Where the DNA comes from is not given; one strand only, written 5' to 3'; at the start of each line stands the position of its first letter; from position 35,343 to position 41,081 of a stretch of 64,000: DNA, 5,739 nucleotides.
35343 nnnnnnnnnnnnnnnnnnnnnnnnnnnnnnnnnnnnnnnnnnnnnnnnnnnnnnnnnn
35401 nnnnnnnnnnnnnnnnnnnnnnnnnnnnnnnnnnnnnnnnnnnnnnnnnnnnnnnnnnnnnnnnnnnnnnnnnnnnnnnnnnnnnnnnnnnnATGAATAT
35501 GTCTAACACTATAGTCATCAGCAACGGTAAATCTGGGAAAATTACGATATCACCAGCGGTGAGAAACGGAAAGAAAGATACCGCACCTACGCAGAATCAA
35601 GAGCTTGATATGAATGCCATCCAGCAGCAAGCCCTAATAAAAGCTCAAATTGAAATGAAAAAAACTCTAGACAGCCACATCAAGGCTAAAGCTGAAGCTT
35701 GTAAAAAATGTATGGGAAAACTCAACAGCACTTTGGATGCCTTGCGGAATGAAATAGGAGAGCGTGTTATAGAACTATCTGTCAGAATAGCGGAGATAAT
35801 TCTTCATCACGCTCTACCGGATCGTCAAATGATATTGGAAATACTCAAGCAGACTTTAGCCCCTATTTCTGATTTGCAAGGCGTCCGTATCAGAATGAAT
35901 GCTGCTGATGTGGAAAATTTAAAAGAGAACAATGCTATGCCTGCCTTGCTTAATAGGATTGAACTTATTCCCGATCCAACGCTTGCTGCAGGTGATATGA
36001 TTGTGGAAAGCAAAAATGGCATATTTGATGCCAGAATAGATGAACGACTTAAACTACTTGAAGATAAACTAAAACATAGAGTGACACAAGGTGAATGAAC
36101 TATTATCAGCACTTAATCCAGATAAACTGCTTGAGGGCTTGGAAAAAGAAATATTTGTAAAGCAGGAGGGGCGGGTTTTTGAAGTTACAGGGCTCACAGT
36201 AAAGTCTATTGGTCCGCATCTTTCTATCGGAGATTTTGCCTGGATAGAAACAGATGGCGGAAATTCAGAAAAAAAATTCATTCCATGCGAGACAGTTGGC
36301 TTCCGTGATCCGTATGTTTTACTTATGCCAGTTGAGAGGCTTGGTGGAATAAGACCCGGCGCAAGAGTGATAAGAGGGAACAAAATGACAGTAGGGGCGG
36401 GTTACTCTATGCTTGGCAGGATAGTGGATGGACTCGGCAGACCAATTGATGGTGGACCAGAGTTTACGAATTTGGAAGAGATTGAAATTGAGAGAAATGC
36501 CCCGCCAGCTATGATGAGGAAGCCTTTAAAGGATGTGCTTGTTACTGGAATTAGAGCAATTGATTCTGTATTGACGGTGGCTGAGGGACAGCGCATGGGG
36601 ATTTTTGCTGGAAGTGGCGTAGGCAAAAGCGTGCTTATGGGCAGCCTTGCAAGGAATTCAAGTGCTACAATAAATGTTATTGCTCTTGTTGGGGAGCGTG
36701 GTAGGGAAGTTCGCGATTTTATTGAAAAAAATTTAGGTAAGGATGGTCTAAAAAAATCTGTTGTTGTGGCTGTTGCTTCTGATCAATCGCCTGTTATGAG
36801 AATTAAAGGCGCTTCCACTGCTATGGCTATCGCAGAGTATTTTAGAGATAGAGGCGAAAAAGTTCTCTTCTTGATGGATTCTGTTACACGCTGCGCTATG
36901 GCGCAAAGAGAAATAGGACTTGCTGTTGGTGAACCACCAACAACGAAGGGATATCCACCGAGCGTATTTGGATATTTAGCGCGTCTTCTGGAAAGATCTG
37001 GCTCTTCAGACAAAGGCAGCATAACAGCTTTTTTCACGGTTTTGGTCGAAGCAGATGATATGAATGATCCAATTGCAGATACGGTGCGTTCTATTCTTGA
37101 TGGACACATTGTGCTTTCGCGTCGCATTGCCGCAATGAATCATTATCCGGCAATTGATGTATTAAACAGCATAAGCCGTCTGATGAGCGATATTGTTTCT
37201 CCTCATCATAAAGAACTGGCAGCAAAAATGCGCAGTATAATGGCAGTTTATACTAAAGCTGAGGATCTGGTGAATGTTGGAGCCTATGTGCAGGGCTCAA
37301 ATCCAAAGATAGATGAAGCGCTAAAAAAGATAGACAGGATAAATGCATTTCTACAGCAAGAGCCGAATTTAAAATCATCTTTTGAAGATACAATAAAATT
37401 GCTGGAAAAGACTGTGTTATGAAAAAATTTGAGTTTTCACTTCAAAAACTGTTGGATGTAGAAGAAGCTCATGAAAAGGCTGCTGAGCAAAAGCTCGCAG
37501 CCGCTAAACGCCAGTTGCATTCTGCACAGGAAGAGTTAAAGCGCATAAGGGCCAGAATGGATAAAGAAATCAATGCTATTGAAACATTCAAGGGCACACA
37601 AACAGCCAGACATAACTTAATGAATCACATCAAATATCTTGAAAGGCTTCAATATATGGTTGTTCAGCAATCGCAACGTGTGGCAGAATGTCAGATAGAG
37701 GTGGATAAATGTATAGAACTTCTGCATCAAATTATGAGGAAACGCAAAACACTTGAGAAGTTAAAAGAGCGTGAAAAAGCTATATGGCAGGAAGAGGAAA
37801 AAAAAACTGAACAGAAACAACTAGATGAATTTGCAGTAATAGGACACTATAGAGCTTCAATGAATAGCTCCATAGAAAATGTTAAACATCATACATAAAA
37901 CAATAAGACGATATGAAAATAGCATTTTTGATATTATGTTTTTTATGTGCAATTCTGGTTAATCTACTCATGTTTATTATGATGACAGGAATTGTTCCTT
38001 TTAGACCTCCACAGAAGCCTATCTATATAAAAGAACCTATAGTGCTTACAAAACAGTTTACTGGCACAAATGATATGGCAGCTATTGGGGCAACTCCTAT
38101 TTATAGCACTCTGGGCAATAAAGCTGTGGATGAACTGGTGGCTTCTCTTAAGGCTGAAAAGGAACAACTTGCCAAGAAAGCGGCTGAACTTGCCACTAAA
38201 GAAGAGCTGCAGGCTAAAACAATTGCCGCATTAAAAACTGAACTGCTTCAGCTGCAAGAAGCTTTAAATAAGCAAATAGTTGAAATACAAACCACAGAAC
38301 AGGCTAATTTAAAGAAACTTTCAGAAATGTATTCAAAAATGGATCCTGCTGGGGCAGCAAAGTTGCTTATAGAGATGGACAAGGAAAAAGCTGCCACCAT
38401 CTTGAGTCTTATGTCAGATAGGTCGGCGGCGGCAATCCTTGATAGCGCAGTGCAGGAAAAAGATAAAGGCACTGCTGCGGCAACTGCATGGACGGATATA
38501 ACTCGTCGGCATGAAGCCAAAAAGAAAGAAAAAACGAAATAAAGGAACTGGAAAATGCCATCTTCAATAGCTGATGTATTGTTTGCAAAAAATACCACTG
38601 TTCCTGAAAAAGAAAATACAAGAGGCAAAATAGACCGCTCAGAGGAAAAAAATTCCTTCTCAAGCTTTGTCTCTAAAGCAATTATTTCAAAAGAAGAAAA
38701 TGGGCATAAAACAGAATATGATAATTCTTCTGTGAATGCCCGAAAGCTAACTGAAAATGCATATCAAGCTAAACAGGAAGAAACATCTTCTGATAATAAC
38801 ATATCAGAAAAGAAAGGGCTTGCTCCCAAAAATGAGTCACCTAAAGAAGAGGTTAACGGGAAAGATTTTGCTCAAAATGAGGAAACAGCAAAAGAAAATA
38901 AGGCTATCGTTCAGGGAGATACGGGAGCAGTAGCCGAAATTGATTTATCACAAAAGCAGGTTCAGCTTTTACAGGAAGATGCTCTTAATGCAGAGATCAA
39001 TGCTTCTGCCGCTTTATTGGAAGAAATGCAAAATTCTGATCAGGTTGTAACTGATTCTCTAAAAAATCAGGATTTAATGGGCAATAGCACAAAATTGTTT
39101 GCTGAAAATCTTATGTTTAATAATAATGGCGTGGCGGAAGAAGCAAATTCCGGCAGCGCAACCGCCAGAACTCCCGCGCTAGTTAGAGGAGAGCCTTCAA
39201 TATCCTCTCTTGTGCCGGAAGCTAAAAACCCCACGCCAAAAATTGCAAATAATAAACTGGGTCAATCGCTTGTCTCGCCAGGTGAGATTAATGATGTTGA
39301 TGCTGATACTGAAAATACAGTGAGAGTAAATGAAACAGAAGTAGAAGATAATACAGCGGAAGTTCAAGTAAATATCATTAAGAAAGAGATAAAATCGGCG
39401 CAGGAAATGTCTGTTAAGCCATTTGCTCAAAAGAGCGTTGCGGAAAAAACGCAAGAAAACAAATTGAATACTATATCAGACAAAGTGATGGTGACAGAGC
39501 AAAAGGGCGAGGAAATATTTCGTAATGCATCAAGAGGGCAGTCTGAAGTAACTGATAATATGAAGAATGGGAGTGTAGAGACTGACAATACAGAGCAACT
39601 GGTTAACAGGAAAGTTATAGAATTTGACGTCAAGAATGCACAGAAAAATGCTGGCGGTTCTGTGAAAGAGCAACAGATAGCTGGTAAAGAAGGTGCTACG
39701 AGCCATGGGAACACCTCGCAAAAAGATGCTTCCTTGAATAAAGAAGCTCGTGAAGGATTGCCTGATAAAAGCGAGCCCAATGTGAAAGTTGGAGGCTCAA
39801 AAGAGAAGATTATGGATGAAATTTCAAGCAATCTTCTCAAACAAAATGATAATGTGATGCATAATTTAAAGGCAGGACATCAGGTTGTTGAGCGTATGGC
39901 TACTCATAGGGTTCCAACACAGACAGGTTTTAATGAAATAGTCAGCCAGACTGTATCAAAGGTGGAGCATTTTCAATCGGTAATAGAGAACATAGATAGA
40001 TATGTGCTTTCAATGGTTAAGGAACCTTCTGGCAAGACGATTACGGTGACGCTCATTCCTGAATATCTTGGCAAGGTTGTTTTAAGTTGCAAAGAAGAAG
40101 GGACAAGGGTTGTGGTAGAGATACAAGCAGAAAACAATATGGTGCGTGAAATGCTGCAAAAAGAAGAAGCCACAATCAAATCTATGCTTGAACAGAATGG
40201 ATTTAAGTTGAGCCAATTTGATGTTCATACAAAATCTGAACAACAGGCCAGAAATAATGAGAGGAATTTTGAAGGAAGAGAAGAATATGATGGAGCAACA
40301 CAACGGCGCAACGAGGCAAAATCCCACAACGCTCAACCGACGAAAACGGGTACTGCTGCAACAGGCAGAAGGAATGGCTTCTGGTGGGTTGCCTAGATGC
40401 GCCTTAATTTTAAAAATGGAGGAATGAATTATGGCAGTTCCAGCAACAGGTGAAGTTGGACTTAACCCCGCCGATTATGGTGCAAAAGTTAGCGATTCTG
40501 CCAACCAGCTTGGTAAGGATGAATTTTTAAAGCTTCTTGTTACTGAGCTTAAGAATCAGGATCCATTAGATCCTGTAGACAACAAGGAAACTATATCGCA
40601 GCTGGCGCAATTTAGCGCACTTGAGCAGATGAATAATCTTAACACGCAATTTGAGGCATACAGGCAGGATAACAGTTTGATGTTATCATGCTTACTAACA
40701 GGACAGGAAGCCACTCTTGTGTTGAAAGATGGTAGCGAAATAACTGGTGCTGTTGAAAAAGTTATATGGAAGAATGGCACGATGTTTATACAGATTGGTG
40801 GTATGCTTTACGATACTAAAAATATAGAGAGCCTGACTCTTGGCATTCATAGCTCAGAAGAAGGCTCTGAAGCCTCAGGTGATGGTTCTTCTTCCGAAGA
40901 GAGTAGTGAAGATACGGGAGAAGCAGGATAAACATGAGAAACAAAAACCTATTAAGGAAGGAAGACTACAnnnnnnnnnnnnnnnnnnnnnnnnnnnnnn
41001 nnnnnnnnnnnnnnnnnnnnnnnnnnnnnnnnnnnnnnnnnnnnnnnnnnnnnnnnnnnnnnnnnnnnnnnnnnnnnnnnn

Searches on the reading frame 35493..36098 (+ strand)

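Call 9: search_protein_families(library=ncbifam, proteins=[window:35493-36098:+], max_evalue=0.01)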
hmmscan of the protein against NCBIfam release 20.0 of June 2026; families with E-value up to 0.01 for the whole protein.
window:35493-36098:+ (201 aa): 12 families
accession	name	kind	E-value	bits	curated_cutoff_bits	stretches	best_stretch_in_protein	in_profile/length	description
NF004267.1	PRK05687.1-3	equivalog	3e-13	49.5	293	1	62-195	122-258/266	flagellar assembly protein FliH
NF005392.0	PRK06937.1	equivalog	2.5e-11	43.3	159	1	86-199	89-205/209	HrpE/YscL family type III secretion apparatus protein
NF005196.1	PRK06669.1-1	equivalog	9.7e-11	41.6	200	1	43-191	120-270/274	flagellar assembly protein FliH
NF004270.2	PRK05687.2-1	equivalog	1.8e-10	40.8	180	1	62-193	89-222/223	flagellar assembly protein FliH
NF005198.1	PRK06669.1-3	equivalog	3.5e-09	36.3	200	1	76-194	164-294/299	flagellar assembly protein FliH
NF004968.0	PRK06328.1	equivalog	1e-07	31.5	220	1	58-194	60-201/223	HrpE/YscL family type III secretion apparatus protein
TIGR03825.1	FliH_bacil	equivalog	4.7e-07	29.6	148.9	1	89-200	135-251/255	flagellar assembly protein FliH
NF009925.1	PRK13386.1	equivalog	9.8e-07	28.3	192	1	44-197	71-224/228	flagellar assembly protein FliH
TIGR02499.1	HrpE_YscL_not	equivalog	6.4e-06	26.4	78.7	1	82-180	68-165/166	type III secretion system stator protein SctL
NF005283.0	PRK06800.1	equivalog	0.0001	22.2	192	1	38-195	52-219/228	flagellar assembly protein H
NF004266.1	PRK05687.1-1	equivalog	0.00022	20.8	260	1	68-187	98-219/230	flagellar assembly protein FliH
NF004269.1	PRK05687.1-5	equivalog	0.00027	20.7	279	1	48-195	84-231/249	flagellar assembly protein FliH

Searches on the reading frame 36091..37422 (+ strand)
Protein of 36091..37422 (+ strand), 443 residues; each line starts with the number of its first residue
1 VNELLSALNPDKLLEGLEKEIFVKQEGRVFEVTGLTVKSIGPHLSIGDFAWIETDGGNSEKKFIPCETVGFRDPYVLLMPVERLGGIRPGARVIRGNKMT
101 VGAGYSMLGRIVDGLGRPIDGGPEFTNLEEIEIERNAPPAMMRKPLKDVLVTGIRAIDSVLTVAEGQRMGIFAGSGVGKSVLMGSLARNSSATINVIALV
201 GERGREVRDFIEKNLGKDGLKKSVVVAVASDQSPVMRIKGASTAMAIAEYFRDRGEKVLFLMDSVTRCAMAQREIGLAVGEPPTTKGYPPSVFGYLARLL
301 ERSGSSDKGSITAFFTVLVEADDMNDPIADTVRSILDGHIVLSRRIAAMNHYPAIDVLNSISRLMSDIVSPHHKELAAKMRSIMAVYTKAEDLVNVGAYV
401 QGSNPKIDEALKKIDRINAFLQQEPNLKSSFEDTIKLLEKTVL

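Call 10: search_protein_families(library=pfam, proteins=[window:36091-37422:+], max_evalue=0.001)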
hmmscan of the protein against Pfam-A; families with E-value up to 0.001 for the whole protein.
window:36091-37422:+ (443 aa): 2 families
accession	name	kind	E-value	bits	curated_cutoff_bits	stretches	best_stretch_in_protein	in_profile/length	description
PF00006.31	ATP-synt_ab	-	1.6e-87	293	29.5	1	153-362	1-213/213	ATP synthase alpha/beta family, nucleotide-binding domain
PF18269.6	T3SS_ATPase_C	-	1.4e-26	92.5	22.7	1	369-439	1-71/72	T3SS EscN ATPase C-terminal domain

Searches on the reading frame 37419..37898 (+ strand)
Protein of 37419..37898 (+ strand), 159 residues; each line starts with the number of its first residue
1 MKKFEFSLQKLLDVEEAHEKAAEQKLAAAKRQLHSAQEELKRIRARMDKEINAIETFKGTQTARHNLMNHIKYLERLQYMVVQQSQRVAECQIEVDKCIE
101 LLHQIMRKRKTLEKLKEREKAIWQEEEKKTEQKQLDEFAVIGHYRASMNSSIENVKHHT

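Call 10: search_protein_families(library=pfam, proteins=[window:37419-37898:+], max_evalue=0.001)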
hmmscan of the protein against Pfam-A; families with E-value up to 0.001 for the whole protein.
window:37419-37898:+ (159 aa): 1 family
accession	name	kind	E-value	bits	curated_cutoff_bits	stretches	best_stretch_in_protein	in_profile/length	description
PF02050.21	FliJ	-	1.1e-16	61.7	28.4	1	21-141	2-121/123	Flagellar FliJ protein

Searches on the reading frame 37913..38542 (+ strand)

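Call 10: search_protein_families(library=pfam, proteins=[window:37913-38542:+], max_evalue=0.001)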
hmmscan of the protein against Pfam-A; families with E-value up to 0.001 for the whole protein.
window:37913-38542:+ (209 aa): 1 family
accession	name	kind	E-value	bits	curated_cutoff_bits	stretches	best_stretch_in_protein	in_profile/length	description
PF03448.22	MgtE_N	-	0.00023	22.1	25.9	1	129-176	47-94/102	MgtE intracellular N domain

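Call 98: search_protein_families(library=pfam, proteins=[window:37913-38542:+], max_evalue=1)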
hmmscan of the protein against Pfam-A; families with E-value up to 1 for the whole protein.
window:37913-38542:+ (209 aa): 7 families
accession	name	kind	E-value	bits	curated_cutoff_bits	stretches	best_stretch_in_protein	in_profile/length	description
PF03448.22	MgtE_N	-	0.00023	22.1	25.9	1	129-176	47-94/102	MgtE intracellular N domain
PF07889.17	DUF1664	-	0.04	14.4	34.6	1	70-130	48-108/124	Protein of unknown function (DUF1664)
PF16000.10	CARMIL_C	-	0.065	13.3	25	1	64-169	57-169/299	CARMIL C-terminus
PF03961.19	FapA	-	0.43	10.6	31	1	79-183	124-229/272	Flagellar Assembly Protein A beta solenoid domain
PF15578.11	DUF4662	-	0.5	10.5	27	1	89-201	94-200/269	Domain of unknown function (DUF4662)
PF11337.13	DUF3139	-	0.93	10.5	27.3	0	57-104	24-71/83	Protein of unknown function (DUF3139)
PF07200.18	Mod_r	-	0.93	9.9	30.1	0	71-158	17-103/146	Modifier of rudimentary (Mod(r)) protein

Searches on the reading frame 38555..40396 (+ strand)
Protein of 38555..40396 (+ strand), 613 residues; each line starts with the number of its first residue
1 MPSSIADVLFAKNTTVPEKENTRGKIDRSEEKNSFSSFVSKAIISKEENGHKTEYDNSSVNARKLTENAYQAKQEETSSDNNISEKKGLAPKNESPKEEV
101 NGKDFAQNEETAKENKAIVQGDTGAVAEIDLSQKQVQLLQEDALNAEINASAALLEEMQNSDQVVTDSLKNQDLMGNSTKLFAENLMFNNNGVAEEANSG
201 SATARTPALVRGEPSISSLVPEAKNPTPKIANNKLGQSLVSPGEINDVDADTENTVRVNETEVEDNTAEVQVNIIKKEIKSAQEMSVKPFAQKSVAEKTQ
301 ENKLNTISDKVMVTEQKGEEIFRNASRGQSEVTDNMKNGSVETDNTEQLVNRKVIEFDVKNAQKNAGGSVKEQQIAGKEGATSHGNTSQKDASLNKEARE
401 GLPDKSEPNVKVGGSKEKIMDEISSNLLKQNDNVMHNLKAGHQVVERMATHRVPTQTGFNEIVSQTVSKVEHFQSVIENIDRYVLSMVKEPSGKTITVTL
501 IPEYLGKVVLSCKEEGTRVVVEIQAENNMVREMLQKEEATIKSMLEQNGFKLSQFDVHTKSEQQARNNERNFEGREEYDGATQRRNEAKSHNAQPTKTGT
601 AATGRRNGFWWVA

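Call 10: search_protein_families(library=pfam, proteins=[window:38555-40396:+], max_evalue=0.001)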
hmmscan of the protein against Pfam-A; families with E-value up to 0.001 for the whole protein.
window:38555-40396:+ (613 aa): 1 family
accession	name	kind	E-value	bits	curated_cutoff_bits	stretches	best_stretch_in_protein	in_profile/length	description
PF02120.21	Flg_hook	-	5.6e-14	52.2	29.8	1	491-565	10-84/85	Flagellar hook-length control protein FliK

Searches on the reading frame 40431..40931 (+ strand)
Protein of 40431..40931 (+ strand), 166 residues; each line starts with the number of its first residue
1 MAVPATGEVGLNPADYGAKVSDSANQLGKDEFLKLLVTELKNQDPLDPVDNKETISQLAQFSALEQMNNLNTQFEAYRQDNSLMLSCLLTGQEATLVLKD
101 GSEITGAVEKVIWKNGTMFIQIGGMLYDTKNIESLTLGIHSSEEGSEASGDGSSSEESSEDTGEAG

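Call 10: search_protein_families(library=pfam, proteins=[window:40431-40931:+], max_evalue=0.001)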
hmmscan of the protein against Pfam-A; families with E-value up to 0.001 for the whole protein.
window:40431-40931:+ (166 aa): 1 family
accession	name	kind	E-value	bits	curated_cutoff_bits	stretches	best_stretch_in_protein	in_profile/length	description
PF03963.19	FlgD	-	2.9e-24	85.5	27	1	19-75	18-74/75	Flagellar hook capping protein - N-terminal region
